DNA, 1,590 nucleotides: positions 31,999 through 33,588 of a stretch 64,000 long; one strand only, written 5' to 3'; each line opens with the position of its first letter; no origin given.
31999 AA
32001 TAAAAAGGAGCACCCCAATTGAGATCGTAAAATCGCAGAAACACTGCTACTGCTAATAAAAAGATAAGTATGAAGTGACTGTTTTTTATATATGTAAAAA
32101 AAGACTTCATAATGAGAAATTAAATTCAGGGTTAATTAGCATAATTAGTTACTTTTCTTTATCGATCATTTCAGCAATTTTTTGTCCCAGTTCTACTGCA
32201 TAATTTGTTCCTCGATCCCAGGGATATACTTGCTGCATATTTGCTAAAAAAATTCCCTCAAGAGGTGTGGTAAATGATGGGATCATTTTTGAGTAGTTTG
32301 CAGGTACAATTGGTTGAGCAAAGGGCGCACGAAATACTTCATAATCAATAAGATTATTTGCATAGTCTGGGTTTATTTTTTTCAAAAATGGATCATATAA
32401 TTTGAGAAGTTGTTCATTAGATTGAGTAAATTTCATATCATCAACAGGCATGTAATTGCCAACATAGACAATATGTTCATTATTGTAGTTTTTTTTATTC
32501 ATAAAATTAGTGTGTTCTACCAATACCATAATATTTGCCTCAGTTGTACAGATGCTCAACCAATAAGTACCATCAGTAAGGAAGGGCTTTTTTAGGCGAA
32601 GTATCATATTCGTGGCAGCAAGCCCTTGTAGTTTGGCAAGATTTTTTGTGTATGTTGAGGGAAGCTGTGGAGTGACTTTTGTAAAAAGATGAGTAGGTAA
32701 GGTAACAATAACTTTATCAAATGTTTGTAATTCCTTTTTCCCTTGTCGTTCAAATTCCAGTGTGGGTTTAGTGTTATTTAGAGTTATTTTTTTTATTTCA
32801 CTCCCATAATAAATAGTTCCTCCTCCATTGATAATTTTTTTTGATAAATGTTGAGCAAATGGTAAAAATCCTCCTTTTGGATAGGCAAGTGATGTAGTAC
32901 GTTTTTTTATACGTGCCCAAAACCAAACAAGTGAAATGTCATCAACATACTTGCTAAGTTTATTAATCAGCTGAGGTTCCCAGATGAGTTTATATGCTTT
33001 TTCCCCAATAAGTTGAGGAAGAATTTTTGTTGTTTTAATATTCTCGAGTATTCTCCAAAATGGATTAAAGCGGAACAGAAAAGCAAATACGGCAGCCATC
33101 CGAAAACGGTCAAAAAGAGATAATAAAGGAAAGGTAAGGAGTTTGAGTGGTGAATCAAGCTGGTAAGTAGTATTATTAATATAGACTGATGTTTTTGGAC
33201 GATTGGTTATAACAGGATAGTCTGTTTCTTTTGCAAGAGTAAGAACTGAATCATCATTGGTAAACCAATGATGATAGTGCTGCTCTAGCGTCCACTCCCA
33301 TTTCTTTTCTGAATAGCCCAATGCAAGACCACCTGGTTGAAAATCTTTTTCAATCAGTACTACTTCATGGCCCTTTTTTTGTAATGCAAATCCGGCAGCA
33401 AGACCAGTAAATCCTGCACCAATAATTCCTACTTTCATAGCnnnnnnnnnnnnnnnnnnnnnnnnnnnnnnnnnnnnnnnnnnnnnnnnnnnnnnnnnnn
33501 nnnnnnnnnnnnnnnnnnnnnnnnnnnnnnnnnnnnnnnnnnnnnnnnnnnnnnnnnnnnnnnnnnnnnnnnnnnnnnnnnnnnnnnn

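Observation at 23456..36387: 13-kb unidirectional (minus-strand) surface-glycosylation supercluster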

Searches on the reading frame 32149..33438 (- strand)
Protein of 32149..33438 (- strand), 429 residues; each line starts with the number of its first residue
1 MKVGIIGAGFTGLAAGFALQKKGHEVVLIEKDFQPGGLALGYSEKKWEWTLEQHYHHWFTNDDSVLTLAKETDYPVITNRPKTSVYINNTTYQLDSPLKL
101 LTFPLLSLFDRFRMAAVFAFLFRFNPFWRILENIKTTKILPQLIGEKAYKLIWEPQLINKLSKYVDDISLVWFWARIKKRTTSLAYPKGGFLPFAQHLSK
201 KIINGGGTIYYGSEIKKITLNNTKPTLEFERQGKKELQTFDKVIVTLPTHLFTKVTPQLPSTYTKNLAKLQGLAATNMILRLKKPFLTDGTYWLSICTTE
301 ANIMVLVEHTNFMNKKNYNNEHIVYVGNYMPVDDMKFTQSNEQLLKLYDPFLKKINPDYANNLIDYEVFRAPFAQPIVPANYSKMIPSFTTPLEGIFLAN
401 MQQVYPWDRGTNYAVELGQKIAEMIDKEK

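Call 4: search_protein_families(library=pfam, proteins=[window:32149-33438:-], max_evalue=0.01)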
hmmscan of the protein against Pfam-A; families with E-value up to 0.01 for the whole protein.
window:32149-33438:- (429 aa): 12 families
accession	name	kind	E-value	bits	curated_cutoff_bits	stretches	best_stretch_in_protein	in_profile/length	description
PF01593.30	Amino_oxidase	-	1.9e-20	74.1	19.8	1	10-401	1-418/443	Flavin containing amine oxidoreductase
PF13450.12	NAD_binding_8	-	2.2e-10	41.1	21.9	1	5-67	1-63/68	NAD(P)-binding Rossmann-like domain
PF01266.30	DAO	-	5.1e-09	36.5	27.9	1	3-37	2-36/353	FAD dependent oxidoreductase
PF00890.30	FAD_binding_2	-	7.6e-05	22.5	20.4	1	5-43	4-41/414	FAD binding domain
PF07992.20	Pyr_redox_2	-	0.00014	21.8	26.1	1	2-33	2-31/291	Pyridine nucleotide-disulphide oxidoreductase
PF03721.20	UDPG_MGDP_dh_N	-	0.00019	21.5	27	1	1-32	1-32/187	UDP-glucose/GDP-mannose dehydrogenase family, NAD binding domain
PF12831.13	FAD_oxidored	-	0.00098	19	27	1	3-39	2-38/416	FAD dependent oxidoreductase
PF13738.12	Pyr_redox_3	-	0.0011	18.7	30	1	5-35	2-32/305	Pyridine nucleotide-disulphide oxidoreductase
PF01494.25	FAD_binding_3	-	0.0013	18.4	22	1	2-32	3-33/349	FAD binding domain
PF01946.23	Thi4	-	0.0019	17.9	26.2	1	3-38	20-56/235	Thi4 family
PF00070.33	Pyr_redox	-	0.0037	18.2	22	0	2-31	1-30/82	Pyridine nucleotide-disulphide oxidoreductase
PF03486.20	HI0933_like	-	0.0095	15.8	50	0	2-36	2-36/244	HI0933-like protein Rossmann domain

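Call 5: search_protein_families(library=ncbifam, proteins=[window:32149-33438:-], max_evalue=0.01)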
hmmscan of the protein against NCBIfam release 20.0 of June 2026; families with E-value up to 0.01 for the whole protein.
window:32149-33438:- (429 aa): 55 families (the best 25 are shown)
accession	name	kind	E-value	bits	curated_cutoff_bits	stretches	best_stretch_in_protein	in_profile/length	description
NF005560.0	PRK07233.1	equivalog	1.6e-112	376.5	252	1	1-428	1-431/435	hypothetical protein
TIGR03467.1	HpnE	equivalog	6.1e-19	68.6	283.05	1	3-287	1-299/430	hydroxysqualene dehydroxylase HpnE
NF005548.0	PRK07208.1-4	equivalog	7.8e-17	61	389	2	2-99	5-100/488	hypothetical protein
NF005547.0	PRK07208.1-3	equivalog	1.6e-13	50.2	380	2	3-71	7-73/465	hypothetical protein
NF005545.0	PRK07208.1-1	equivalog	1.7e-09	36.6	451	1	3-99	10-104/504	hypothetical protein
TIGR00562.1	proto_IX_ox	equivalog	2.1e-09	36.5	97.85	1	2-121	4-129/470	protoporphyrinogen oxidase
TIGR02734.1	crtI_fam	subfamily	1.1e-08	34.3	238.1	1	4-45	2-43/504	phytoene desaturase family protein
TIGR02733.1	desat_CrtD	equivalog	1.4e-08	33.8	549.7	1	2-47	3-48/492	C-3',4' desaturase CrtD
TIGR02731.1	phytoene_desat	equivalog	4.1e-08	32.4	569.4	1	197-406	218-433/453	15-cis-phytoene desaturase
NF058655.1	CrtID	equivalog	2.1e-07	30.2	640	1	3-49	1-47/478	bifunctional phytoene desaturase/3,4-desaturase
NF005546.0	PRK07208.1-2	equivalog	8.9e-07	27.8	418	0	184-393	244-471/527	hypothetical protein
NF008845.0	PRK11883.1-5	equivalog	1.1e-06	27.2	560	1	2-93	6-104/468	protoporphyrinogen oxidase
NF009410.0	PRK12771.1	subfamily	2.9e-06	26.1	516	1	2-38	140-176/566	NAD(P)-binding protein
NF009409.0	PRK12770.1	subfamily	6e-06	25.5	343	1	2-39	20-57/360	putative glutamate synthase subunit beta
TIGR02730.1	carot_isom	equivalog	1.2e-05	24.3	586.9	0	179-224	216-261/493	carotenoid isomerase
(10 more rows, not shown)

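Call 11: find_homologous_proteins(query=window:32149-33438:-, max_evalue=1e-10)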
Query window:32149-33438:- (429 aa): 5758 proteins with E <= 1e-10 among 8000 candidates; the best 120 are listed.
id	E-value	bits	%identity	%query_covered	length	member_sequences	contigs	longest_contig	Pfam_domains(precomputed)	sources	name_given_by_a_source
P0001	2.7e-292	987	100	100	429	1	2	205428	PF01266.31,PF01593.31,PF13450.13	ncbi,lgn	-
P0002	8.0e-246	834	83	100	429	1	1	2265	PF01266.31,PF01593.31,PF13450.13,PF00890.31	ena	-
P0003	3.5e-235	799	80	100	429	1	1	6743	PF01266.31,PF01593.31,PF13450.13,PF00890.31,PF07992.21,PF00070.34,PF03807.24,PF12831.14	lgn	-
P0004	1.1e-233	794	79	100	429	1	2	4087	PF01266.31,PF01593.31,PF13450.13,PF07992.21,PF00070.34,PF12831.14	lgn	-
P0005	3.5e-215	733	71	100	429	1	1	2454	PF01266.31,PF01593.31,PF13450.13,PF07992.21,PF00070.34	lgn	-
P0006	1.6e-213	727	71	99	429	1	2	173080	PF01266.31,PF01593.31,PF13450.13,PF12831.14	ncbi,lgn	-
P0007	3.8e-211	720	71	100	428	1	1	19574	PF01266.31,PF01593.31,PF13450.13,PF07992.21,PF00070.34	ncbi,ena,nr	ncbi:MAG TPA: FAD-dependent oxidoreductase [Candidatus Levybacteria bacterium]|nr:FAD-dependent oxid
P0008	5.6e-207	706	69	99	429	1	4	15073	PF01266.31,PF01593.31,PF13450.13,PF00070.34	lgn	-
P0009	1.9e-206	704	68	100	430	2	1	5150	PF01266.31,PF01593.31,PF13450.13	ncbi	-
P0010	3.0e-206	703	70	100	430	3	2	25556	PF01266.31,PF01593.31,PF13450.13,PF07992.21,PF00070.34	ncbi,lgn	-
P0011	6.7e-204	696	68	100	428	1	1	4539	PF01266.31,PF01593.31,PF13450.13,PF07992.21,PF00070.34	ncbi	-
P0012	3.9e-197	673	67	99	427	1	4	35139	PF01266.31,PF01593.31,PF13450.13,PF00070.34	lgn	-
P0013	5.2e-196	670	66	100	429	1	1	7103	PF01266.31,PF01593.31,PF13450.13,PF07992.21,PF00070.34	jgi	jgi:protoporphyrinogen oxidase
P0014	2.0e-191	654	65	99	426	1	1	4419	PF01266.31,PF01593.31,PF13450.13,PF07992.21,PF00070.34,PF03486.21,PF13454.13,PF03807.24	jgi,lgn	-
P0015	1.2e-189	649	65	99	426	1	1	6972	PF01266.31,PF01593.31,PF13450.13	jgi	jgi:protoporphyrinogen oxidase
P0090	1.2e-174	599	62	100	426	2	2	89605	PF01266.31,PF01593.31,PF13450.13,PF07992.21,PF00070.34,PF03486.21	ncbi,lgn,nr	ncbi:MAG TPA: FAD-dependent oxidoreductase [Candidatus Saccharimonadales bacterium]|nr:FAD-dependent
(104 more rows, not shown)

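Call 13: find_related_loci(query=A1, collection=genome_contigs, flank=10000)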
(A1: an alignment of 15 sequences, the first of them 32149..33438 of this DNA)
Query A1 (429 aa) in genome_contigs; peptide patterns used: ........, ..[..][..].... (x = any residue, [..] = any of these).
340 stretches matched a pattern; 299 encode a relative of the query (tblastn E <= 1e-3); the best 80 are kept; 80 distinct loci.
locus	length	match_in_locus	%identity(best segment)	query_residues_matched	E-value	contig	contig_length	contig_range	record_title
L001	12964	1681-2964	71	1-428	0e+0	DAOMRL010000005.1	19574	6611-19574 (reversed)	MAG TPA_asm: Candidatus Levyibacteriota bacterium isolate AMR_MDS_5809 NODE_702_length_19574_cov_3.456222, whole genome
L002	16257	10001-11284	70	1-428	0e+0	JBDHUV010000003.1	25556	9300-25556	MAG: Candidatus Levyibacteriota bacterium isolate AS-MESO-3CA.413 NODE_8155_length_25556_cov_7.710860, whole genome shot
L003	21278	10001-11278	71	1-426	0e+0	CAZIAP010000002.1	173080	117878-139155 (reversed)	MAG TPA_asm: uncultured Gammaproteobacteria bacterium isolate SRP144015_co1_80 genome assembly, contig: NODE_39_length_1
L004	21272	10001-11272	64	1-426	0e+0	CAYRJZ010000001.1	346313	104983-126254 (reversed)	MAG TPA_asm: uncultured Gammaproteobacteria bacterium isolate SRP170004_co1_576 genome assembly, contig: NODE_25_length_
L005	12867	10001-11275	62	1-426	0e+0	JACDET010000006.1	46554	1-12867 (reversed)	MAG: Candidatus Levyibacteriota bacterium isolate MGR_bin367 SD2903_NODE_54_length_46554_cov_1.179572, whole genome shot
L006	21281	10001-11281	61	1-427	0e+0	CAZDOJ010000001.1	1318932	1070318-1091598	MAG TPA_asm: uncultured Gammaproteobacteria bacterium isolate SRP292972_co3_93 genome assembly, contig: NODE_1_length_13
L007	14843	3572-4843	60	1-426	0e+0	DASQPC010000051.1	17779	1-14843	MAG TPA_asm: Candidatus Methylomirabilota bacterium isolate SMAG_U10819 k141_2974526, whole genome shotgun sequence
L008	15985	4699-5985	59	1-428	0e+0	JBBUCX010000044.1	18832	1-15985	MAG: Patescibacteria group bacterium isolate H51-bin115_1 H51_bin115_1_000000000044, whole genome shotgun sequence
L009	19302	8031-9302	59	1-426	0e+0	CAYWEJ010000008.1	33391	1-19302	MAG TPA_asm: uncultured Gammaproteobacteria bacterium isolate SRP192515_co1_134 genome assembly, contig: NODE_1100_lengt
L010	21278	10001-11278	62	1-426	4e-180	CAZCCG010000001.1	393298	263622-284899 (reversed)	MAG TPA_asm: uncultured Gammaproteobacteria bacterium isolate SRP200132_co1_33 genome assembly, contig: NODE_10_length_3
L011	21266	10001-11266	61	1-425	3e-180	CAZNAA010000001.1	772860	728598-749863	MAG TPA_asm: uncultured Gammaproteobacteria bacterium isolate SRP192515_co1_126 genome assembly, contig: NODE_1_length_7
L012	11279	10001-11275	59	1-426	8e-180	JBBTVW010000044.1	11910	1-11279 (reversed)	MAG: Patescibacteria group bacterium isolate H43-bin095_1 H43_bin095_1_000000000044, whole genome shotgun sequence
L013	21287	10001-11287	59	1-429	1e-179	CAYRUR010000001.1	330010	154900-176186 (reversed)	MAG TPA_asm: uncultured Gammaproteobacteria bacterium isolate SRP144015_co1_42 genome assembly, contig: NODE_12_length_3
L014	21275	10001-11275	61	1-427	1e-179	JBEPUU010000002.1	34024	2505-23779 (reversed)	MAG: bacterium isolate 22E.metabat2_refined.014_sub NODE_1062_length_34024_cov_5.797845, whole genome shotgun sequence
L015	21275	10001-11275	60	1-425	2e-179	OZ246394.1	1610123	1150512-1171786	MAG: uncultured Gammaproteobacteria bacterium isolate SRP292972_co1_11 genome assembly, chromosome: 1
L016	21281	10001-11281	61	1-425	4e-179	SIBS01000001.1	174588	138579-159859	MAG: Candidatus Levyibacteriota bacterium isolate Baikal-deep-G183 BACOMB-C114, whole genome shotgun sequence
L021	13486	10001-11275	59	1-426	7e-179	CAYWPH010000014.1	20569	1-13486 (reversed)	MAG TPA_asm: uncultured Gammaproteobacteria bacterium isolate SRP302447_co3_825 genome assembly, contig: NODE_7206_lengt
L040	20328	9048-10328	57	1-428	9e-174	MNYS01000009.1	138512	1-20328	MAG: Candidatus Levybacteria bacterium CG2_30_37_29 cg2_3.0_scaffold_20_c, whole genome shotgun sequence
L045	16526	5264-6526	58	1-425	3e-173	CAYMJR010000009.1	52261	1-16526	MAG TPA_asm: uncultured Gammaproteobacteria bacterium isolate SRP272529_co1_137 genome assembly, contig: NODE_752_length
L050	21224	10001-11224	59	1-425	7e-173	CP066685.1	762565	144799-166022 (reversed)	MAG: Candidatus Levyibacteriota bacterium isolate NC_groundwater_389_Ag_B-0.1um_36_40 chromosome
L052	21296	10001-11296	56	1-428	1e-172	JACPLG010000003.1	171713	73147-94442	MAG: Candidatus Levyibacteriota bacterium isolate NC_groundwater_515_Ag_S-0.1um_38_10 S35_SO-1_scaffold_41853, whole gen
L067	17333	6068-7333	57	1-427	1e-170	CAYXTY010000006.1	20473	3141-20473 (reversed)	MAG TPA_asm: uncultured Gammaproteobacteria bacterium isolate SRP286056_co1_91 genome assembly, contig: NODE_3108_length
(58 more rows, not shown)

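Call 17: search_solved_structures(query=window:32149-33438:-, max_evalue=0.01)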
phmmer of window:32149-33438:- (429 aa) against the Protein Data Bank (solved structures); distinct sequences matched with E-value up to 0.01: 19.
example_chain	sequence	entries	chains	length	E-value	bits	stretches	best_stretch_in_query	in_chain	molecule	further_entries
2jae_A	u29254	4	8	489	5.1e-05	25.4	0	3-38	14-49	L-AMINO ACID OXIDASE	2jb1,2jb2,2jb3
1f8r_A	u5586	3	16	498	0.00054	22.1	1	3-49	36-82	L-AMINO ACID OXIDASE | L-amino-acid oxidase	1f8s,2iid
1reo_A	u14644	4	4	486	0.00084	21.4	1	3-50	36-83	AHPLAAO | L-amino acid oxidase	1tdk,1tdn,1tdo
5ts5_A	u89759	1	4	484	0.0015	20.6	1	2-49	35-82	Amine oxidase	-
4e0v_A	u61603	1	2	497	0.0017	20.4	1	2-49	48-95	L-amino-acid oxidase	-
3ka7_A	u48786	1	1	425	0.0029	19.7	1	1-225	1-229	Oxidoreductase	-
7rt0_A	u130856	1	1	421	0.004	19.2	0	2-39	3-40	4-methylaminobutanoate oxidase (methylamine-forming)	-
3gf4_A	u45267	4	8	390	0.0072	18.4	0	2-89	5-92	UDP-galactopyranose mutase | Probable UDP-galactopyranose mutase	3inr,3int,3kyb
5z2g_A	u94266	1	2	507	0.0072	18.3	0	3-50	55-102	L-amino acid oxidase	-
1wam_A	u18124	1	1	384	0.0075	18.3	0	2-88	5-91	UDP-GALACTOPYRANOSE MUTASE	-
2bi7_A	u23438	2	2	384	0.0075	18.3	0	2-88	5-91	UDP-GALACTOPYRANOSE MUTASE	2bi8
9rvj_A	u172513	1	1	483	0.0082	18.2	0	2-52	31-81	Tetrapodal ancestor of L-amino acid oxidase: Q225H - W377I double mutant with phenylalanin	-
9run_A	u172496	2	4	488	0.0082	18.2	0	2-52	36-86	Tetrapodal ancestor of L-amino acid oxidase: Q225H-W377I double mutant | Tetrapodal ancestor of L-amino acid oxidases: W377I mutant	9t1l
9rum_A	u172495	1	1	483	0.0083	18.2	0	2-52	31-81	Tetrapodal ancestor of L-amino acid oxidase: Q225A mutant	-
9qs1_A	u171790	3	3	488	0.0083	18.1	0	2-52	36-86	Tetrapodal ancestor of L-amino acis oxidases | Tetrapodal ancestor of L-amino acid oxidases | Tetrapodal ancestor of L-amino acid oxidases co-crystallised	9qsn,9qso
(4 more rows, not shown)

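Call 27: predict_structure(alignment_id=A1)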
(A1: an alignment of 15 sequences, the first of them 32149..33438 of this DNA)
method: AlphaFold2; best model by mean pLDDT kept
length: 429 residues; sequences in the alignment: 15
mean_pLDDT: 85.2   pTM: 0.85
mean pLDDT of the five models: 85.2, 84.3, 83.1, 83.1, 82.0
residues with pLDDT >= 90: 190; 70-90: 190; 50-70: 41; < 50: 8
segments of 3 or more residues with pLDDT < 50: 38-41
pLDDT, mean of each block of 10 residues (from residue 1): 93 96 96 67 50 61 86 90 91 84 90 83 66 86 91 89 86 71 76 91 96 92 91 94 89 88 77 85 95 89 91 85 91 87 95 96 91 77 82 92 60 86 90
secondary structure, 60 per line:
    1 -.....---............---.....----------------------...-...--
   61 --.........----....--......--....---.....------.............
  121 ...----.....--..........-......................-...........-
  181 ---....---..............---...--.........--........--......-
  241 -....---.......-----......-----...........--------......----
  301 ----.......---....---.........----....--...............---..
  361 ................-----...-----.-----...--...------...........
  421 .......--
elements in order: E2-6 H10-21 E25-29 H63-71 E76-79 E82-87 E90-93 H97-101 H108-123 H128-132 H136-144 H146-167 H170-179 E184-187 H191-204 E208-210 E213-221 E224-231 E234-239 E242-245 H249-255 H261-266 E272-282 E291-296 E305-308 H315-318 E322-330 H335-338 H341-355 H359-362 E363-376 E396-398 H410-427

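Call 28: search_protein_representatives(protein=window:32149-33438:-)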
Query: 429 residues. Proteins with E-value up to 0.001 (for the whole library): 3137; up to 1e-10: 1694; up to 1e-30: 627. The best 150 are listed.
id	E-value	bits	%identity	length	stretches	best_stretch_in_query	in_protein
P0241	5.7e-163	559.1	58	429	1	1-425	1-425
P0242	6.3e-117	407.4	58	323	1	1-325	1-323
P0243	3.5e-116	404.9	62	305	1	114-425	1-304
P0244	2.2e-114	399.0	48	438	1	6-425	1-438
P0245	9.4e-113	393.6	45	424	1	1-426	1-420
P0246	9.0e-105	367.3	42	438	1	1-422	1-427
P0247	9.9e-105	367.2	44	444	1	1-425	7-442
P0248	2.4e-102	359.3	46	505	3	1-219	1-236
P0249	1.1e-101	357.1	42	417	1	4-425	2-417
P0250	1.4e-100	353.6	40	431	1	1-427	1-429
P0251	2.3e-100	352.8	40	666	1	1-427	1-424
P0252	5.0e-99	348.4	40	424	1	1-425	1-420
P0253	2.3e-98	346.2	43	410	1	1-429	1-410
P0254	1.1e-97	343.9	41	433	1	2-427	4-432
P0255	1.5e-97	343.5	51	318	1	1-299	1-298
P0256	3.8e-97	342.2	43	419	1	2-425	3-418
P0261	1.3e-91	324.0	37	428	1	1-427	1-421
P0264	1.2e-90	320.8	42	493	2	87-415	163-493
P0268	9.0e-90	317.9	45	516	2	89-425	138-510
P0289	6.8e-83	295.2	35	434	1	1-426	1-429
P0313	1.1e-73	265.0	39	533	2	91-426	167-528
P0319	7.2e-71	255.6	34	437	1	1-427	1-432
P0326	3.9e-69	249.9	35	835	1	3-428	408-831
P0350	2.0e-65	237.7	33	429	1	1-422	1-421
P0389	9.0e-60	219.1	34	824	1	3-425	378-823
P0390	1.4e-59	218.5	32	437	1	2-423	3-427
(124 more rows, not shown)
